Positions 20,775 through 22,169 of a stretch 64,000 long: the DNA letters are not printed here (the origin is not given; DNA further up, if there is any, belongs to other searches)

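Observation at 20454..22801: PghP-like poly-gamma-glutamate hydrolase, S8 subtilase and an unknown gene embedded in the baseplate operon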

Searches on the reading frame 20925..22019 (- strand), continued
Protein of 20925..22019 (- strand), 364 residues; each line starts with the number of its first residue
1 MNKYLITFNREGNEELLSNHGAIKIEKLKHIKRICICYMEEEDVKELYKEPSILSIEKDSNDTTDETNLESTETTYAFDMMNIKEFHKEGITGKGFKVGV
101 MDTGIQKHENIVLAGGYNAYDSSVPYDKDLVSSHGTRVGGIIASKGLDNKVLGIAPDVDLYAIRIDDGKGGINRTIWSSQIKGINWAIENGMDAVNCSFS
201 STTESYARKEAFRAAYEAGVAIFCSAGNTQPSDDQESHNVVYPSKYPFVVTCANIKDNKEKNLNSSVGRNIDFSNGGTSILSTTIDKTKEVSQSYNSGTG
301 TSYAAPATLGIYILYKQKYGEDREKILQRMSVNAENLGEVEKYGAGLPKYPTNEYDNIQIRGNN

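Call 68: find_homologous_proteins(query=window:20925-22019:-, max_evalue=1e-20)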
Query window:20925-22019:- (364 aa): 99 proteins with E <= 1e-20 among 1876 candidates.
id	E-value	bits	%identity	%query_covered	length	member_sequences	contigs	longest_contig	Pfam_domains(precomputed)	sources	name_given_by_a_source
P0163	6.6e-221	751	90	100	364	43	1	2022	PF00082.28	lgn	-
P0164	9.6e-187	638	97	80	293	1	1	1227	PF00082.28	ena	-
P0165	5.1e-180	616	75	99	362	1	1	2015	PF00082.28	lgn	-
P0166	4.4e-179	613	75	99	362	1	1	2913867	PF00082.28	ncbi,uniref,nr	ncbi:S8 family serine peptidase [Mammaliicoccus sciuri]|uniref:S8 family serine peptidase n=1 Tax=Ma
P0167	6.4e-170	583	69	99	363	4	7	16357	PF00082.28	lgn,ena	-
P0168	1.6e-169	582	70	99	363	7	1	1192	PF00082.28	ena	-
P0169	7.6e-166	570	69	99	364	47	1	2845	PF00082.28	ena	-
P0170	2.4e-163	561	68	99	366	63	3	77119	PF00082.28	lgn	-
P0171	1.7e-137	476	58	99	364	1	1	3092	PF00082.28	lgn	-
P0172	2.4e-136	473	58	99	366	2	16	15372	PF00082.28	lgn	-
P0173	4.6e-136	472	59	99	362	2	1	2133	PF00082.28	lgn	-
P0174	9.7e-136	471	59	99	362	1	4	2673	PF00082.28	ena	-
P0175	1.9e-135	470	59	99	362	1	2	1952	PF00082.28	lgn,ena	-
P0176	2.0e-135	470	57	99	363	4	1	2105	PF00082.28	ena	-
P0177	5.5e-135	468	59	99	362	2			PF00082.28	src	-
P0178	1.5e-134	467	59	99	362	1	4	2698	PF00082.28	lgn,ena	-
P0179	2.0e-134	466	58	99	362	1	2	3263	PF00082.28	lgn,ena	-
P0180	9.4e-134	464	57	99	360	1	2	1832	PF00082.28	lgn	-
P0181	1.1e-133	464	59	99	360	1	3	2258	PF00082.28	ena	-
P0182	1.4e-133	464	58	99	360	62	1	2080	PF00082.28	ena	-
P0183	1.5e-133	463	59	99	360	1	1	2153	PF00082.28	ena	-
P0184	4.3e-133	462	59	99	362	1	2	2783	PF00082.28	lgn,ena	-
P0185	7.2e-133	461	58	99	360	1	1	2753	PF00082.28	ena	-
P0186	7.7e-133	461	58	99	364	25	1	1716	PF00082.28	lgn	-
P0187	9.4e-133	461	58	99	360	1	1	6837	PF00082.28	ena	-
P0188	1.4e-132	460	56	99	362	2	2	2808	PF00082.28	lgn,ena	-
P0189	1.8e-132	460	59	99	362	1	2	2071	PF00082.28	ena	-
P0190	2.0e-132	460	56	99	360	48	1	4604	PF00082.28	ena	-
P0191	8.0e-132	458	56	99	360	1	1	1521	PF00082.28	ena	-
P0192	1.4e-131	457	57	99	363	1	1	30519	PF00082.28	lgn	-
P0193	9.0e-131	454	56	99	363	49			PF00082.28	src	-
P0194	1.3e-130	454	58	99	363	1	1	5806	PF00082.28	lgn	-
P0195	2.0e-130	453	55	99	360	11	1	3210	PF00082.28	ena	-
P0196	8.5e-130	451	57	99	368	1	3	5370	PF00082.28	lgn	-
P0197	1.9e-129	450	59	96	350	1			PF00082.28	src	-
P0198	2.9e-129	449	55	99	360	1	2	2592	PF00082.28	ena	-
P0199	6.1e-129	448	55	99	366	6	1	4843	PF00082.28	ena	-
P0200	1.7e-128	447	55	99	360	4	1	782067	PF00082.28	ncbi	-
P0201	1.9e-128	447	58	99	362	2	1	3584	PF00082.28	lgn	-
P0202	6.5e-128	445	55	99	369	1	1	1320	PF00082.28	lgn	-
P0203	1.3e-127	444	55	99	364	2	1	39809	PF00082.28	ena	-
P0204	2.3e-127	443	56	99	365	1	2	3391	PF00082.28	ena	-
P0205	6.6e-127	442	57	99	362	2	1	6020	PF00082.28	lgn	-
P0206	2.6e-126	440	56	99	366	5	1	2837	PF00082.28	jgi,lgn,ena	-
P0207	5.6e-126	439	57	99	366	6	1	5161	PF00082.28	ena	-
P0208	7.3e-126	438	57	99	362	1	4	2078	PF00082.28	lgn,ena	-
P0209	1.6e-125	437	54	99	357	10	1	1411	PF00082.28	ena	-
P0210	2.9e-125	436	55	99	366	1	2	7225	PF00082.28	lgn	-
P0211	4.6e-125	436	54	99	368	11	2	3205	PF00082.28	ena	-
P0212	1.8e-124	434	56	99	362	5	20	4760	PF00082.28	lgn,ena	-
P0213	2.9e-124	433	54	99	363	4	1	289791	PF00082.28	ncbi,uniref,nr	ncbi:S8 family serine peptidase [Staphylococcus sp. GDY8P199P]|uniref:S8 family serine peptidase n=1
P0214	1.1e-123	431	53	99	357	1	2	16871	PF00082.28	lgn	-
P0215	2.1e-123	430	54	99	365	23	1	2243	PF00082.28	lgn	-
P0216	4.0e-123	429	54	99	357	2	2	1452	PF00082.28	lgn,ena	-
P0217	1.5e-122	427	54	99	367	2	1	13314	PF00082.28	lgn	-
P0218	2.9e-122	426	55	99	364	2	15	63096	PF00082.28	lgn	-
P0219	3.8e-122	426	53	99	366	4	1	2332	PF00082.28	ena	-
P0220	3.1e-121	423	53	99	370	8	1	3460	PF00082.28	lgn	-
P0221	6.2e-121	422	54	99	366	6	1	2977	PF00082.28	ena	-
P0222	2.7e-120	420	54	99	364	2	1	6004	PF00082.28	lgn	-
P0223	3.1e-120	420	53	99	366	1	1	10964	PF00082.28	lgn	-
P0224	4.0e-120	419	54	99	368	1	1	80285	PF00082.28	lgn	-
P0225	5.5e-120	419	55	99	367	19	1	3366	PF00082.28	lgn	-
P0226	7.1e-120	418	53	99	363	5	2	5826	PF00082.28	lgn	-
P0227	2.0e-119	417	54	99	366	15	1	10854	PF00082.28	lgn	-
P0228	2.7e-119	417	53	99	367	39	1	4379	PF00082.28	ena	-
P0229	4.0e-119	416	53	99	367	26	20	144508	PF00082.28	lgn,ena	-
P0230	4.0e-119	416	54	99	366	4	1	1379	PF00082.28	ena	-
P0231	4.3e-119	416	53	99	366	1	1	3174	PF00082.28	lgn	-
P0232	5.5e-119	416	53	99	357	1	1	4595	PF00082.28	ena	-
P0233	2.0e-118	414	53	99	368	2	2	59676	PF00082.28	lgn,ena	-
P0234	2.6e-118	413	52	99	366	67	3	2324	PF00082.28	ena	-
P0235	1.2e-117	411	53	99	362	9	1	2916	PF00082.28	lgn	-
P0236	3.6e-117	410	52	99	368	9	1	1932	PF00082.28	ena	-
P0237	6.8e-117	409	54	99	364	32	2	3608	PF00082.28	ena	-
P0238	1.0e-115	405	59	89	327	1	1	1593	PF00082.28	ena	-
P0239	1.8e-114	401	50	99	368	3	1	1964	PF00082.28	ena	-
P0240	3.8e-113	396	52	99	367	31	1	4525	PF00082.28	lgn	-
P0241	5.6e-113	396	52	99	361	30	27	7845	PF00082.28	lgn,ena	-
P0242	1.1e-112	395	51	99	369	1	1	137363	PF00082.28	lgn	-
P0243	2.2e-110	387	51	99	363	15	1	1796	PF00082.28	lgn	-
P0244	4.7e-109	383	49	99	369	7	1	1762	PF00082.28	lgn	-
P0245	7.2e-108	379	49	98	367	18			PF00082.28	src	-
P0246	1.8e-104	368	46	99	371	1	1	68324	PF00082.28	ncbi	-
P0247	4.2e-104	367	57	79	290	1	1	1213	PF00082.28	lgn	-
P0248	1.1e-103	365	53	86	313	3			PF00082.28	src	-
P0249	1.9e-101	358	57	79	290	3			PF00082.28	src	-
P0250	8.5e-100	352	56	79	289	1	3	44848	PF00082.28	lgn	-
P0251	1.2e-99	352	58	79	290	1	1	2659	PF00082.28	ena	-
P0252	1.4e-97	345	45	99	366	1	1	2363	PF00082.28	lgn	-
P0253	2.8e-96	341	54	80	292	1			PF00082.28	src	-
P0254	1.1e-95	339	46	100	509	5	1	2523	PF00082.28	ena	-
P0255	3.4e-94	334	43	99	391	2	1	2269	PF00082.28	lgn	-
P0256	4.9e-94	333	55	79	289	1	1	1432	PF00082.28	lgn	-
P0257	5.6e-91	323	52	79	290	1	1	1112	PF00082.28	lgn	-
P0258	6.6e-90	320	45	87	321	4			PF00082.28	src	-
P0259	1.0e-88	316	52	79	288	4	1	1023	PF00082.28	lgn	-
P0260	4.4e-85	304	49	79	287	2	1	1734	PF00082.28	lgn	-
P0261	2.0e-32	131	39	73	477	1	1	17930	PF00082.28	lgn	-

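Call 71: find_encoding_contigs(protein=P0213, flank=7000, max_places=1)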
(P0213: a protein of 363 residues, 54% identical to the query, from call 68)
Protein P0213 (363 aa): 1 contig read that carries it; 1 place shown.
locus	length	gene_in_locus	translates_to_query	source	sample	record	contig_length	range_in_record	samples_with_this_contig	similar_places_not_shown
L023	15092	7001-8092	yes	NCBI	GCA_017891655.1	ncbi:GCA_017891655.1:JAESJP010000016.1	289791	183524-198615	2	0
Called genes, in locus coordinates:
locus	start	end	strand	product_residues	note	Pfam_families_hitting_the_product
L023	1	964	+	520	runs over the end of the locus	PF18994:Prophage_tailD1, PF06605:Prophage_tail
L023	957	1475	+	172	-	-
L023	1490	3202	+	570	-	PF09992:NAGPA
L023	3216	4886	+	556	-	PF10651:BppU_N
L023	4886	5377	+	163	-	PF09693:Phage_XkdX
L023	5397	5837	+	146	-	-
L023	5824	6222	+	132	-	-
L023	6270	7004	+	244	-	PF10651:BppU_N, PF01391:Collagen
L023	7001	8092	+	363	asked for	PF00082:Peptidase_S8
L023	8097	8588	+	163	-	-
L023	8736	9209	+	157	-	PF04531:Phage_holin_1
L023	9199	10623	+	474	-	PF05257:CHAP, PF01510:Amidase_2, PF08460:SH3_5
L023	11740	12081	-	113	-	PF09685:MamF_MmsF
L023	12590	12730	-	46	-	-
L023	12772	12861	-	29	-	-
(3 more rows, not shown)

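Call 72: find_encoding_contigs(protein=P0246, flank=7000, max_places=1)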
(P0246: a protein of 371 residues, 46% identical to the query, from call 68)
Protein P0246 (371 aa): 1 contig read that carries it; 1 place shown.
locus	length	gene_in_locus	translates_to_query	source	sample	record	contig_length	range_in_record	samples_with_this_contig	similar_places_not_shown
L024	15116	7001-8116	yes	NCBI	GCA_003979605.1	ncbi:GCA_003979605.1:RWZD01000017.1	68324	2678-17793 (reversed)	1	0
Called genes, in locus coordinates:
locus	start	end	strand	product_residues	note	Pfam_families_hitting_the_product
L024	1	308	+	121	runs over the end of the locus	PF12363:Phage_TAC_12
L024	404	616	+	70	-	-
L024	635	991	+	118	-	-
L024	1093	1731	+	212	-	PF01844:HNH (weak)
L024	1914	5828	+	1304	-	-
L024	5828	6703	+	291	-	PF05709:Sipho_tail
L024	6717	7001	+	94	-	-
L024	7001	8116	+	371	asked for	PF00082:Peptidase_S8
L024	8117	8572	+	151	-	-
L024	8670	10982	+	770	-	PF24650:TT1_Tal, PF06605:Prophage_tail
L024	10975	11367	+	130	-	-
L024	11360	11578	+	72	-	-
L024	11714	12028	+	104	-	PF10779:XhlA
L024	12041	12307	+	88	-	PF04688:Holin_SPP1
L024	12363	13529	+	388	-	PF01510:Amidase_2 (faint), PF01471:PG_binding_1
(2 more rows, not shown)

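Call 83: find_related_loci(query=A2, collection=genome_contigs, flank=4000)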
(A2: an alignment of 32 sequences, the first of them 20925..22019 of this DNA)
Query A2 (364 aa) in genome_contigs; peptide patterns used: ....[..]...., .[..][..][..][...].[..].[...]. (x = any residue, [..] = any of these).
197 stretches matched a pattern; 93 encode a relative of the query (tblastn E <= 1e-3); the best 80 are kept; 80 distinct loci.
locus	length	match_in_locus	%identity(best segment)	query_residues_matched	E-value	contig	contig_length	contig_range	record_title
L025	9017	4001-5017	30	5-347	1e-32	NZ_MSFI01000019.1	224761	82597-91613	Domibacillus epiphyticus strain SAB 38 SAB38WGS_contig_19, whole genome shotgun sequence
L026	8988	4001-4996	30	3-347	9e-33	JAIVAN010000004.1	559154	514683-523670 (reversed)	Bacillus timonensis strain AcN35-3 AcN35-3_ctg0004, whole genome shotgun sequence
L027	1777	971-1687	35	39-282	2e-30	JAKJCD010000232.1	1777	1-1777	MAG: Bacillota bacterium isolate UR.bin2 NODE_232_length_1777_cov_1.796471, whole genome shotgun sequence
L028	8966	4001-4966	29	14-347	3e-29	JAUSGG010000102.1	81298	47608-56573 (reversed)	MAG: Armatimonadota bacterium isolate E14_metabat.bin.108 E14_k141_1449096, whole genome shotgun sequence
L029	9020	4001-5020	27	3-354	7e-29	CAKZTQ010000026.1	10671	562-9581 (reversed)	MAG: uncultured archaeon isolate S1_Bin_MAXBIN__091_sub_1 genome assembly, contig: c_000000229345, whole genome shotgun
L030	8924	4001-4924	30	24-347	1e-27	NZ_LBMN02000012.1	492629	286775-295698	Bacillus paralicheniformis strain KJ-16 contig_2, whole genome shotgun sequence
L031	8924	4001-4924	30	24-347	1e-27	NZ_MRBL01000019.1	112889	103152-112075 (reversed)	Bacillus haynesii strain NRRL B-41327 Bacillus_sp_NRRL_B-41327_contig_19, whole genome shotgun sequence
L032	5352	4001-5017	27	8-347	1e-27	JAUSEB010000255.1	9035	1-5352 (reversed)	MAG: Armatimonadota bacterium isolate E14_maxbin.151 E14_k141_1040868, whole genome shotgun sequence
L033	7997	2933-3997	29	3-351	3e-26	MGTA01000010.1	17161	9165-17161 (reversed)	MAG: Deltaproteobacteria bacterium RIFOXYD12_FULL_50_9 rifoxyd3_full_scaffold_1103, whole genome shotgun sequence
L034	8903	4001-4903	30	5-314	2e-25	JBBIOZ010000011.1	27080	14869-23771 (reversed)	MAG: Methanocellales archaeon isolate TCS170221_bin_291 NODE_417_length_27080_cov_4.129732, whole genome shotgun sequenc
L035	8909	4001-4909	30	5-314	6e-25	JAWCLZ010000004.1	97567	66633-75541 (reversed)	MAG: Methanocellales archaeon isolate JZ-2_201705_bins_257 JZ-2_201705_bins_257_scaffold_4, whole genome shotgun sequenc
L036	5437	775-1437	34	93-314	2e-24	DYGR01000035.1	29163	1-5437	MAG TPA_asm: Candidatus Methanoperedens nitroreducens isolate BE2012_43_12 Afr_mines_BE2012_802_length_29163_cov_5_44194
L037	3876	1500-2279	29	93-319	7e-24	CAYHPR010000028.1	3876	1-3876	MAG TPA_asm: Candidatus Micrarchaeota archaeon isolate ERP119705_co15_36 genome assembly, contig: NODE_33523_length_3876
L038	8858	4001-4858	28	93-347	4e-23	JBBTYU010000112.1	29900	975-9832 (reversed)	MAG: Patescibacteria group bacterium isolate H32-bin107_1 H32_bin107_1_000000000112, whole genome shotgun sequence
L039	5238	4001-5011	29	5-344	6e-23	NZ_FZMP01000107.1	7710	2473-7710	Candidatus Methanoperedens nitroreducens isolate Mnv1, whole genome shotgun sequence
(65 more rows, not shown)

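Call 84: find_related_loci(query=A2, collection=viral_contigs, flank=4000)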
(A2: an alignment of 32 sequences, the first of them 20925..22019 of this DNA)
Query A2 (364 aa) in viral_contigs; peptide patterns used: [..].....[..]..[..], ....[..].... (x = any residue, [..] = any of these).
35 stretches matched a pattern; 4 encode a relative of the query (tblastn E <= 1e-3); 4 distinct loci.
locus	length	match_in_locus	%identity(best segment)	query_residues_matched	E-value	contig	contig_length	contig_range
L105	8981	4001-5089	54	1-362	2e-132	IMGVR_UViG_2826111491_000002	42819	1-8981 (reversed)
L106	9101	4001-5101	54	1-362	6e-130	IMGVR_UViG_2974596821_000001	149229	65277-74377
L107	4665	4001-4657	51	1-215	8e-71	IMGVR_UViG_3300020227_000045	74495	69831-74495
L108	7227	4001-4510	28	184-362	5e-12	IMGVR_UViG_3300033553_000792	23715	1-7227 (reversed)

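Call 95: find_related_loci(query=A2, collection=metagenome_contigs, flank=3500)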
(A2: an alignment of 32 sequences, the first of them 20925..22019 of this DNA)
Query A2 (364 aa) in metagenome_contigs; peptide patterns used: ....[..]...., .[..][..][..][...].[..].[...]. (x = any residue, [..] = any of these).
270 stretches matched a pattern; 107 encode a relative of the query (tblastn E <= 1e-3); the best 80 are kept; 80 distinct loci.
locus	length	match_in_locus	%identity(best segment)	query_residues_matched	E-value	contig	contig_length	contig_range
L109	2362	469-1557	70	1-362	0e+0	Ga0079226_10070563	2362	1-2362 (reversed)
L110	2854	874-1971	68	1-362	0e+0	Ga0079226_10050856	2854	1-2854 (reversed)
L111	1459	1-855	76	78-362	1e-160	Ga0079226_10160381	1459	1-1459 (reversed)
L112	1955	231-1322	59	1-362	1e-156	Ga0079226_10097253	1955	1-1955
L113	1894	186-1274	56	1-362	2e-149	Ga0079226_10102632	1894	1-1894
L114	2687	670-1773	56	1-364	4e-142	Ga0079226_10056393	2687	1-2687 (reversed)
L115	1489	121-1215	54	1-362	1e-144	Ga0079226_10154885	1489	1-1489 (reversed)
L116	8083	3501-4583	54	1-362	2e-133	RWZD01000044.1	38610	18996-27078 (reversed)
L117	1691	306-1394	54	1-362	5e-139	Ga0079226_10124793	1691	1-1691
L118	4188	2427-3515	54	1-362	3e-130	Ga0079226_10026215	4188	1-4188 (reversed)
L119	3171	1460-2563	52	1-362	3e-131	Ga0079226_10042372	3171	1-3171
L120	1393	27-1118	54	1-362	5e-137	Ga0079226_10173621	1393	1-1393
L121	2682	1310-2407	54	1-362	4e-129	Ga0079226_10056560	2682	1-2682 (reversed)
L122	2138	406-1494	50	1-360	4e-128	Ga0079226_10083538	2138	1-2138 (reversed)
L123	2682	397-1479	51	1-362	2e-125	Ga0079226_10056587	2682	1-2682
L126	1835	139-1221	44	3-361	2e-108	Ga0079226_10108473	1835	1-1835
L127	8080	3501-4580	44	1-361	7e-101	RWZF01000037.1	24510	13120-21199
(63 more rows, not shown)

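Call 102: search_protein_families(library=padloc, proteins=[window:20925-22019:-], max_evalue=0.001)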
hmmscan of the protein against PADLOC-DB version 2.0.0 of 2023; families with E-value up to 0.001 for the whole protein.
window:20925-22019:- (364 aa): 2 families
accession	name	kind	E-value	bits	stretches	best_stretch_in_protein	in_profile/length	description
PDLC03014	subtilase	-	3.7e-18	64.2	1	22-311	136-351/391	-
PDLC02197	IetS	-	1.7e-05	21.3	1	23-145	192-306/749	-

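Call 103: search_protein_families(library=ncbifam, proteins=[window:20925-22019:-], max_evalue=0.001)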
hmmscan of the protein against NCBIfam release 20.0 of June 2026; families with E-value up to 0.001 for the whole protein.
window:20925-22019:- (364 aa): 4 families
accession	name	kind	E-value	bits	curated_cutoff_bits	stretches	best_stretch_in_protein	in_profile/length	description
TIGR03921.1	T7SS_mycosin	equivalog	1.8e-34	119.4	278.75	1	82-346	2-277/353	type VII secretion-associated serine protease mycosin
NF049966.1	QH_SP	equivalog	7.3e-09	35.3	165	1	97-338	1-215/219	subtilisin-like serine protease QhpE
NF040553.1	SGO_0316_fam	subfamily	2.5e-06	25.5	1400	1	129-229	355-464/1486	SGO_0316/SGO_0317 family LPXTG-anchored serine peptidase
NF033595.1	denti_PrtP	equivalog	3.5e-05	22.6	300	1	240-311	381-452/606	dentilisin complex serine proteinase subunit PrtP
